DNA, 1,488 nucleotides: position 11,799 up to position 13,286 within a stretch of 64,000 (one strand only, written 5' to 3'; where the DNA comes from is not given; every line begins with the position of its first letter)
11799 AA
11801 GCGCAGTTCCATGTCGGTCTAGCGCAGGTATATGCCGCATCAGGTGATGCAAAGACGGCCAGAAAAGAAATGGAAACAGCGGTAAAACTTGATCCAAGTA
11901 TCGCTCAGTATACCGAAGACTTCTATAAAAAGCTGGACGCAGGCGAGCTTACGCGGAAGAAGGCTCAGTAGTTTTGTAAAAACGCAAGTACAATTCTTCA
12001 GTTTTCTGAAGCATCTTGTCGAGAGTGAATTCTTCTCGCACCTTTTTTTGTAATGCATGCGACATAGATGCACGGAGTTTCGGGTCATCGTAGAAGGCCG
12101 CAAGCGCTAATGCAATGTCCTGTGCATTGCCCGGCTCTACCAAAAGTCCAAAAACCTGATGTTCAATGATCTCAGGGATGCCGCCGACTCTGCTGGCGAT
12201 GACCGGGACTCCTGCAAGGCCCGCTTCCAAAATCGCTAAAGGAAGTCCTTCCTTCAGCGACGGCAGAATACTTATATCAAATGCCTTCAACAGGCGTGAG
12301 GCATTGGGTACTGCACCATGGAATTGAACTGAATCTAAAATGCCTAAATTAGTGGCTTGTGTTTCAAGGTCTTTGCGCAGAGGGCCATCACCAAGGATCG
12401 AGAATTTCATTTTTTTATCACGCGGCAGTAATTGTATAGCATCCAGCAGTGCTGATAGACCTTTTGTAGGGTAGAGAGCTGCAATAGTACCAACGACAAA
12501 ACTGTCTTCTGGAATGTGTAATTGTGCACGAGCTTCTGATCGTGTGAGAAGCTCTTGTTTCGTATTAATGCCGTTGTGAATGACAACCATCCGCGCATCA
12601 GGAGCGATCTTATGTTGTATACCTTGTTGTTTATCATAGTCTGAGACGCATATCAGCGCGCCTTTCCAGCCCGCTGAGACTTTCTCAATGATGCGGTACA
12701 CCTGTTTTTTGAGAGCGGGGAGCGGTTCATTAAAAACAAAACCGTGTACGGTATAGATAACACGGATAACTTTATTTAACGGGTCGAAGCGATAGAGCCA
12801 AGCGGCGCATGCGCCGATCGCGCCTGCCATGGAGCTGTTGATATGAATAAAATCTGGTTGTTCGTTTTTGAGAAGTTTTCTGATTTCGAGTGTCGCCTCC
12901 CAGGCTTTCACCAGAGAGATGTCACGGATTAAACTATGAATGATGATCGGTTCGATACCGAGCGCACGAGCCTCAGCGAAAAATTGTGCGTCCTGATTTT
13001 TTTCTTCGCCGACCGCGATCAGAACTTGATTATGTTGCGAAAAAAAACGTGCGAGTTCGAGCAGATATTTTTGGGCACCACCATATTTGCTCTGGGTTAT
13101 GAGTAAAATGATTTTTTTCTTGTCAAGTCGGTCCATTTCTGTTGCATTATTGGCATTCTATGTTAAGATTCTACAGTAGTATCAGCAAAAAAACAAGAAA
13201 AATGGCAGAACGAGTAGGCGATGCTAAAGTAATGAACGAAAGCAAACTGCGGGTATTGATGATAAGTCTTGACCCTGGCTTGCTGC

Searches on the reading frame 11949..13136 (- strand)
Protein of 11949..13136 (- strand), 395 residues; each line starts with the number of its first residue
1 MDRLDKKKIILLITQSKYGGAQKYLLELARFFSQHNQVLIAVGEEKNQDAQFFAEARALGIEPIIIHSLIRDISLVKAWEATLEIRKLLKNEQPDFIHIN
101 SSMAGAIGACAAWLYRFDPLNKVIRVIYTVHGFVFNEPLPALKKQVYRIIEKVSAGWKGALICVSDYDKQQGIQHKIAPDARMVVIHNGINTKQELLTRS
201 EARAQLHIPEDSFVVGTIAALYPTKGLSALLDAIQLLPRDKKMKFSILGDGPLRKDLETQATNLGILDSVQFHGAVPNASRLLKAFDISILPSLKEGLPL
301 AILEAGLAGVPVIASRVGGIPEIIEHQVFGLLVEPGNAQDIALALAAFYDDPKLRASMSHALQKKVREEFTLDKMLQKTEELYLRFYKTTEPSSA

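Call 11: search_protein_families(library=pfam, proteins=[window:11949-13136:-], max_evalue=0.01)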
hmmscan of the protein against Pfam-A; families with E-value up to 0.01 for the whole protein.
window:11949-13136:- (395 aa): 8 families
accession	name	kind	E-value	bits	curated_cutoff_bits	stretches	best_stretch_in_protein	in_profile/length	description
PF00534.26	Glycos_transf_1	-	1.7e-41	142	26.4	1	199-362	2-169/172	Glycosyl transferases group 1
PF13692.12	Glyco_trans_1_4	-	1.2e-33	116.8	27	1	214-351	3-142/142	Glycosyl transferases group 1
PF13439.12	Glyco_transf_4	-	9.8e-22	78.2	28.5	1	18-193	1-169/170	Glycosyltransferase Family 4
PF13579.12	Glyco_trans_4_4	-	2.1e-14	54.6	29.7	1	19-189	1-158/158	Glycosyl transferase 4-like domain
PF13477.12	Glyco_trans_4_2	-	4.3e-06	27.4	23.4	1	22-149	10-127/139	Glycosyl transferase 4-like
PF20706.3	GT4-conflict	-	4.4e-06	26.4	26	1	267-331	263-327/385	Family 4 Glycosyltransferase in conflict systems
PF13524.12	Glyco_trans_1_2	-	1e-05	26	25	1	240-378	12-141/144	Glycosyl transferase-like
PF08323.17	Glyco_transf_5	-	0.00045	20.4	22.7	1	81-140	117-175/239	Starch synthase catalytic domain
